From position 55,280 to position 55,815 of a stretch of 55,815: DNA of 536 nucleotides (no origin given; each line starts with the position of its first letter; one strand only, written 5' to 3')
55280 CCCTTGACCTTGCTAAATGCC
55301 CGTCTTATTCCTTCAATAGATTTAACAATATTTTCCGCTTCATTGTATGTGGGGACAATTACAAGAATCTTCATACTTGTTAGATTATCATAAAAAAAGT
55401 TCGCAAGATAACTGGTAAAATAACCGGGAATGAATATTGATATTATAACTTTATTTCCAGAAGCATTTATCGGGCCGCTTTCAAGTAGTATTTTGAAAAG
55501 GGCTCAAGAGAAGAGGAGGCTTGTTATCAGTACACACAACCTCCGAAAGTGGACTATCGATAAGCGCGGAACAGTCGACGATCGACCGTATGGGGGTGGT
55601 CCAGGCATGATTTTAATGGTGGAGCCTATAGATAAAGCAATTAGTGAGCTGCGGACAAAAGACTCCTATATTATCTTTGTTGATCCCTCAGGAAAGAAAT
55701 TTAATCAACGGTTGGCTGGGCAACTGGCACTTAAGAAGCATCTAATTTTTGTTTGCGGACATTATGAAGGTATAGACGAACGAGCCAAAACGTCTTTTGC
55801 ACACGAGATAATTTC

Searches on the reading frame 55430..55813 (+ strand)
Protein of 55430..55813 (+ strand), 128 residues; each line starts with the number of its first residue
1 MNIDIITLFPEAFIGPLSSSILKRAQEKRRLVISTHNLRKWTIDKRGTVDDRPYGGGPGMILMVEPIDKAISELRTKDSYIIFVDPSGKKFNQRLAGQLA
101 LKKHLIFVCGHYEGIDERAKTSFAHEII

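Call 10: search_protein_families(library=pfam, proteins=[window:55430-55813:+], max_evalue=0.01)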
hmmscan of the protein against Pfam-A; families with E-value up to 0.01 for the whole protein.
seq(128 aa): 1 family
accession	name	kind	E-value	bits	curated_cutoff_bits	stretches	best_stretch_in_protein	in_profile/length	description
PF01746.26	tRNA_m1G_MT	-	5.9e-28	98.4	27.3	1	23-127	2-106/195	tRNA (Guanine-1)-methyltransferase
